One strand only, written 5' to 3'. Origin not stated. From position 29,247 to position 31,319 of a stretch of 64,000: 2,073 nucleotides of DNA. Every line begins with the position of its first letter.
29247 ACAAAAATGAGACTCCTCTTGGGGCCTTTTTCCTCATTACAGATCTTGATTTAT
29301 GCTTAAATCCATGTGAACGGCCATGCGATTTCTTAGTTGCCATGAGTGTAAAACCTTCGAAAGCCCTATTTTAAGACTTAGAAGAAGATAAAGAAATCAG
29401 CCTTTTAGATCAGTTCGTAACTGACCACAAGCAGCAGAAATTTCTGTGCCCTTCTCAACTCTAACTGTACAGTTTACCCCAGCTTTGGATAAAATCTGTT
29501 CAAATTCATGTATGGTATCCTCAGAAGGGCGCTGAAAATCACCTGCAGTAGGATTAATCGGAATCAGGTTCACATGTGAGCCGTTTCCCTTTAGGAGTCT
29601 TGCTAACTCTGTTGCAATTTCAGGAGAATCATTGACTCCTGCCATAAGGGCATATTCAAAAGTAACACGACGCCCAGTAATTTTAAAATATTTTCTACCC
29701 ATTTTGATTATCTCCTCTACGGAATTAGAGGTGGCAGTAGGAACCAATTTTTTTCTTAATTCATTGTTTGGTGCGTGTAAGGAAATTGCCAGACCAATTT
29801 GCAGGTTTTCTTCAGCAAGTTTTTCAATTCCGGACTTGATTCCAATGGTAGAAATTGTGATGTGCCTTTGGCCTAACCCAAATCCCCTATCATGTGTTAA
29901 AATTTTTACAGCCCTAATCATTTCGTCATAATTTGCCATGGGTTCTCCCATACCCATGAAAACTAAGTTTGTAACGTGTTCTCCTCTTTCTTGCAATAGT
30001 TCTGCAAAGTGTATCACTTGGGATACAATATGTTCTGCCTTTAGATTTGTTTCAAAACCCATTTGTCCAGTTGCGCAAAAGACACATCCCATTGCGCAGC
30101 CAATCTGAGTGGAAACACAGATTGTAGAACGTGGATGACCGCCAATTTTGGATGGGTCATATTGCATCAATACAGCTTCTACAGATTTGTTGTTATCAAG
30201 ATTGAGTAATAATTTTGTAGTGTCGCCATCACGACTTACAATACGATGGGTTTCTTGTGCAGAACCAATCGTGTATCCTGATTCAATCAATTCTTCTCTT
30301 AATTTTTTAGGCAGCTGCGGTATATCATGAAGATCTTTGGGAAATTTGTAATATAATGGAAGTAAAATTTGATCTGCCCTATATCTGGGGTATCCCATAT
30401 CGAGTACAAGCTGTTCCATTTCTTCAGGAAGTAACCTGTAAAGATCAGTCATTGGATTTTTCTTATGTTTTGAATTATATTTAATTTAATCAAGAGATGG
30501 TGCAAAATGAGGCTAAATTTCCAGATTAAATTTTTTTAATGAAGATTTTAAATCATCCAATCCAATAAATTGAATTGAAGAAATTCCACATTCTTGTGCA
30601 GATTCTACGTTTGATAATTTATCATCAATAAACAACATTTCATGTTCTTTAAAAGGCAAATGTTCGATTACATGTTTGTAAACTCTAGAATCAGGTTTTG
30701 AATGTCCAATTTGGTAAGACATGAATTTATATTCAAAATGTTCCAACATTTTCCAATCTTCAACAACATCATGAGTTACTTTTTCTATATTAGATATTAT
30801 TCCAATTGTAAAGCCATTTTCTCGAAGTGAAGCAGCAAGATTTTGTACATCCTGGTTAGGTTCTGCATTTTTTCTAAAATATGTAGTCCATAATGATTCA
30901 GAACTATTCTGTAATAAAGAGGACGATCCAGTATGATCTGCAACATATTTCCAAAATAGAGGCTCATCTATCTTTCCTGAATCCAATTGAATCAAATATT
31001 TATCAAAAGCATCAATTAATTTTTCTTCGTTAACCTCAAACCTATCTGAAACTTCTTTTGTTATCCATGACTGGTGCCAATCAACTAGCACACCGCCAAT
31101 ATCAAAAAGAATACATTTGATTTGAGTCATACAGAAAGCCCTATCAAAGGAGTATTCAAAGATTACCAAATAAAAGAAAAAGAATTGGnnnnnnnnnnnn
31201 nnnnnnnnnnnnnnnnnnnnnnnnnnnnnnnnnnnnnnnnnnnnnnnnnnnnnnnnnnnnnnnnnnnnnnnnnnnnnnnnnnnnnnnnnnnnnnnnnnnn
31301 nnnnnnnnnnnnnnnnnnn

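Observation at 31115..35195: Inverted fossil copy of the radA 3' end interleaved with the leader inverted repeats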

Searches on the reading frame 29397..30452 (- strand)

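Call 65: search_protein_families(library=pfam, proteins=[window:29397-30452:-], max_evalue=0.1)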
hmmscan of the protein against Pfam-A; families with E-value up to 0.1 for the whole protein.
window:29397-30452:- (351 aa): 4 families
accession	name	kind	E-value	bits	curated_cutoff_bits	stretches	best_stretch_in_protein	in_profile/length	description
PF04055.27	Radical_SAM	-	1.2e-17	65.1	29.5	1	114-277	2-158/166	Radical SAM superfamily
PF21016.3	RlmN_N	-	1e-05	25.6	24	1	3-57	2-56/60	Ribosomal RNA large subunit methyltransferase N-terminal domain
PF19238.5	Radical_SAM_2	-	0.00019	21.5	26.7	1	198-287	59-142/151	Radical SAM-like domain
PF06180.16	CbiK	-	0.073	12.8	26.2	0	264-333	170-241/262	Cobalt chelatase (CbiK)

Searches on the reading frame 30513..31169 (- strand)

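Call 8: search_protein_families(library=pfam, proteins=[window:30513-31169:-], max_evalue=0.01)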
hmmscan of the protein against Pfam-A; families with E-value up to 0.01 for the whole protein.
window:30513-31169:- (218 aa): 2 families
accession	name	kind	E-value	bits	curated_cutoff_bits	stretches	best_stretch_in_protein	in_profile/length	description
PF13419.12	HAD_2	-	3.7e-15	56.9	23.8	1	20-199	1-176/178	Haloacid dehalogenase-like hydrolase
PF00702.32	Hydrolase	-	5.1e-13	50.3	26.4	1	17-195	1-191/191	haloacid dehalogenase-like hydrolase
